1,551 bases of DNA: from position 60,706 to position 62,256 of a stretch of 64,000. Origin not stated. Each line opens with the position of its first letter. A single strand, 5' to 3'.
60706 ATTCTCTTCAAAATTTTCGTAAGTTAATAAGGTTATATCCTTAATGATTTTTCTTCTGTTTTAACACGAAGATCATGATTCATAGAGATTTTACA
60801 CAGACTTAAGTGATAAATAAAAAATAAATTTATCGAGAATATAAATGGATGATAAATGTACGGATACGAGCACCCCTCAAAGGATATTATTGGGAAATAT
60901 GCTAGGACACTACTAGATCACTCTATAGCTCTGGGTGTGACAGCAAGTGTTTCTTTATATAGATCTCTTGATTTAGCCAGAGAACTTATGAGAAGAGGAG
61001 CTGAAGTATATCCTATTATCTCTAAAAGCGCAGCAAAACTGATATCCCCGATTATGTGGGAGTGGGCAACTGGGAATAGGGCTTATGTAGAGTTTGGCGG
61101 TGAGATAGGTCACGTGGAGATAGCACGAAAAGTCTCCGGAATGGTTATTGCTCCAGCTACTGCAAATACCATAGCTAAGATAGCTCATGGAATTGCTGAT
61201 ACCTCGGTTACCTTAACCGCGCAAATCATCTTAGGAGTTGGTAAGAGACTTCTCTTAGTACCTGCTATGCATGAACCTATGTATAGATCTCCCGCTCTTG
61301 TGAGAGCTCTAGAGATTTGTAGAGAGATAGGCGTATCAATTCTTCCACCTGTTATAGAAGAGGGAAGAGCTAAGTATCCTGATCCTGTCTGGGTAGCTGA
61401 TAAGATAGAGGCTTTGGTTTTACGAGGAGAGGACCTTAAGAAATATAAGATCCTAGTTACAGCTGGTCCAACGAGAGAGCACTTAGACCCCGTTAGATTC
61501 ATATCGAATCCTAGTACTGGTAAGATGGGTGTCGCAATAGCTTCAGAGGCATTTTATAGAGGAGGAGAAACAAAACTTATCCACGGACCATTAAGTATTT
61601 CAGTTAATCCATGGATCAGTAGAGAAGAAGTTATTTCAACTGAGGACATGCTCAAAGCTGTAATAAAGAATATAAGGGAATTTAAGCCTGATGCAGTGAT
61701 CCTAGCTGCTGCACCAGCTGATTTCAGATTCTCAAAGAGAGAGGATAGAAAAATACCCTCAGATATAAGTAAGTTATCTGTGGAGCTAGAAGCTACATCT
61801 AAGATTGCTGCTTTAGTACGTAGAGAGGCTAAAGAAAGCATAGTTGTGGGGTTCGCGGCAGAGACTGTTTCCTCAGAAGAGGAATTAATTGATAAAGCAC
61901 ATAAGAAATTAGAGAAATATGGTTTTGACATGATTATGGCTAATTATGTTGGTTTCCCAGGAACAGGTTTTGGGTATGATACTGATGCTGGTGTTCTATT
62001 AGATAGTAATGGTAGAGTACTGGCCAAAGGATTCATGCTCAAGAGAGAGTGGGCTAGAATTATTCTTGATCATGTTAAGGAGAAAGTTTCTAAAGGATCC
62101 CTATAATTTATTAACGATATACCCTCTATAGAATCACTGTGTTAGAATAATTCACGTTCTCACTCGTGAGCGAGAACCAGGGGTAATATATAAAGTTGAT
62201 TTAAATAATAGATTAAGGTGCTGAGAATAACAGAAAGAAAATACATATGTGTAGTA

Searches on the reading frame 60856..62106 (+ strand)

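Call 36: search_protein_families(library=ncbifam, proteins=[window:60856-62106:+], max_evalue=0.001)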
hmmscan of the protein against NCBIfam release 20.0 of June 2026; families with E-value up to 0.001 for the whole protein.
window:60856-62106:+ (416 aa): 13 families
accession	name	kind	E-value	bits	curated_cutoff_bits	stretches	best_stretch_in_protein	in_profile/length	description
TIGR00521.1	coaBC_dfp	equivalog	3.9e-90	302.7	219.7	1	22-407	4-391/392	bifunctional phosphopantothenoylcysteine decarboxylase/phosphopantothenate--cysteine ligase CoaBC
TIGR02113.1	coaC_strep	equivalog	7.7e-23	81.2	261.4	1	23-165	2-148/177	phosphopantothenoylcysteine decarboxylase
NF005231.0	PRK06732.1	equivalog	2.3e-18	66.8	265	2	198-291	2-95/229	phosphopantothenate--cysteine ligase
TIGR02114.1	coaB_strep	equivalog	8e-15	55.2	217.2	2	198-291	2-95/228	phosphopantothenate--cysteine ligase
NF007199.0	PRK09620.1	equivalog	5.5e-14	52.1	248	1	195-363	2-181/229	hypothetical protein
TIGR00421.1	ubiX_pad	subfamily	5.3e-10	39.3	108.9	1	37-190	15-166/181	UbiX family flavin prenyltransferase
NF004685.0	PRK06029.1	subfamily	7e-10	39.3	188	1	92-167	78-150/187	UbiX family flavin prenyltransferase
NF006161.0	PRK08305.1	equivalog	5.9e-09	35.8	156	1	21-126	5-118/196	dipicolinate synthase subunit B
NF041206.1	VdcB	exception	1.9e-08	34.2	290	1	92-190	76-167/184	non-oxidative hydroxyarylic acid decarboxylases subunit B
TIGR02852.1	spore_dpaB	equivalog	1.6e-07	30.9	229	1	92-134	79-121/187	dipicolinate synthase subunit B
NF041218.1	BagM_FevK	exception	1e-06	28.3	420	1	92-193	77-171/215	bagremycin/ferroverdin biosynthesis UbiX family decarboxylase BagM/FevK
TIGR02700.1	flavo_MJ0208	hypoth_equivalog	1.8e-06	27.4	251.35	1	93-129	86-123/234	dihydromethanopterin reductase (acceptor)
TIGR02699.1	archaeo_AfpA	hypoth_equivalog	3.6e-06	26.6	192.45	1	95-122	81-108/174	archaeoflavoprotein AfpA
